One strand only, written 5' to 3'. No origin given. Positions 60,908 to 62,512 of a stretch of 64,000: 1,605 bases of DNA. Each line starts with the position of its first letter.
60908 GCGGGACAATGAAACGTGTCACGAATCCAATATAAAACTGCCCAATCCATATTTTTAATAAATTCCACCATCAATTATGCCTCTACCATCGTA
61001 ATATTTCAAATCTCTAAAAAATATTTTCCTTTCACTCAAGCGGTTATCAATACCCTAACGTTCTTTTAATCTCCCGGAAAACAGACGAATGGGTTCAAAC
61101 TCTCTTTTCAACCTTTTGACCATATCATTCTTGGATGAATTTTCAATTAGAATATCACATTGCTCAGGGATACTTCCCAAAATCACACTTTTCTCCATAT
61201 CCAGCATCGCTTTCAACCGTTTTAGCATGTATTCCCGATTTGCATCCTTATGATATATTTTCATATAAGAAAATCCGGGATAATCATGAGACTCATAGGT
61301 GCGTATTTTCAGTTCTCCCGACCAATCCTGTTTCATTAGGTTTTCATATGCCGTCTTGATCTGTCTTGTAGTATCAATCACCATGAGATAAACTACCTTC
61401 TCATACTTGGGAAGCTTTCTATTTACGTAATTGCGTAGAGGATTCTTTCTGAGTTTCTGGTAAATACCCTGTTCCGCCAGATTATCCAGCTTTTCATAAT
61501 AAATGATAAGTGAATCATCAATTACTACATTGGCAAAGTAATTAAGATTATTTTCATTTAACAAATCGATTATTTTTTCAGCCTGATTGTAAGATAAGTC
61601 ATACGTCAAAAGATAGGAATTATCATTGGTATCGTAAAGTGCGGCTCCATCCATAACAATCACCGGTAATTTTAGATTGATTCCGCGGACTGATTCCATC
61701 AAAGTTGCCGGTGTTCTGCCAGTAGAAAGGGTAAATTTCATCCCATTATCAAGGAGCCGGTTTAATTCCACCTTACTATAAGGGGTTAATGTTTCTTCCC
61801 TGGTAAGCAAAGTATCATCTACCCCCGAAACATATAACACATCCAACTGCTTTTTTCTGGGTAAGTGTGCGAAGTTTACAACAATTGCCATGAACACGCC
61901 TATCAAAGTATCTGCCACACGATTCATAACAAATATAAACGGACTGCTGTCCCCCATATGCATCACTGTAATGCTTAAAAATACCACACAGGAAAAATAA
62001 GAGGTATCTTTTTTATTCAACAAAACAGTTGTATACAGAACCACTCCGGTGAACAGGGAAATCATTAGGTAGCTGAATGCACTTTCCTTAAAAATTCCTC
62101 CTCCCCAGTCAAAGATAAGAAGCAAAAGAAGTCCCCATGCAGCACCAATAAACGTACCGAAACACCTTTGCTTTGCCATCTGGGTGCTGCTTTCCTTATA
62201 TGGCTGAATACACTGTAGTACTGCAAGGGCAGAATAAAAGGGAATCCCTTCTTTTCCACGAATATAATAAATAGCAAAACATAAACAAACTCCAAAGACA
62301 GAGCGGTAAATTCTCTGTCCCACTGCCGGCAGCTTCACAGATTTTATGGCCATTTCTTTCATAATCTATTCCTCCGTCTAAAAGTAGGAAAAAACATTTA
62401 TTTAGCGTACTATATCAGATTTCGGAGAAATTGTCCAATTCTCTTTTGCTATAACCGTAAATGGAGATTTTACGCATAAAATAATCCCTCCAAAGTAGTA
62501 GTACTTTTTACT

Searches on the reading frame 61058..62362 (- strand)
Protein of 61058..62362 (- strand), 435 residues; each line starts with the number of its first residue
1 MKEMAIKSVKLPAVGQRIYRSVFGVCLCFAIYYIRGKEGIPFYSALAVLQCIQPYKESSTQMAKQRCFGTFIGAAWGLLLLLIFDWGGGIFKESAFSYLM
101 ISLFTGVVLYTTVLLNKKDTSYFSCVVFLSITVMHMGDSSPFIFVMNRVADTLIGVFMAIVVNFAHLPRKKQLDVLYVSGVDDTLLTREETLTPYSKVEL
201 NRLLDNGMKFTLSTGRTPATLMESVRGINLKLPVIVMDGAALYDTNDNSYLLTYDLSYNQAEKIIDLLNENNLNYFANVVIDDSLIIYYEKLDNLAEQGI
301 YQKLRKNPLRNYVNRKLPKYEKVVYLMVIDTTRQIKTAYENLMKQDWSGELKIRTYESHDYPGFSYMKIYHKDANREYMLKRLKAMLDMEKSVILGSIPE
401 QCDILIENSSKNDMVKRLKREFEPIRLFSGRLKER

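Call 46: search_protein_families(library=pfam, proteins=[window:61058-62362:-], max_evalue=0.00001)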
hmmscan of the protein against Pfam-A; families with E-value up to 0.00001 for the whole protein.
window:61058-62362:- (435 aa): 3 families
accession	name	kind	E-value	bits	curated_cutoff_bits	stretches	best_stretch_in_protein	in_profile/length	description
PF08282.18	Hydrolase_3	-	2.3e-22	80.4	20.9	1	179-392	3-204/255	haloacid dehalogenase-like hydrolase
PF13515.12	FUSC_2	-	7.8e-13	49.1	25.6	1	28-162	2-126/126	Fusaric acid resistance protein-like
PF06081.17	ArAE_1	-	4.4e-09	37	22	1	14-164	3-139/141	Aromatic acid exporter family member 1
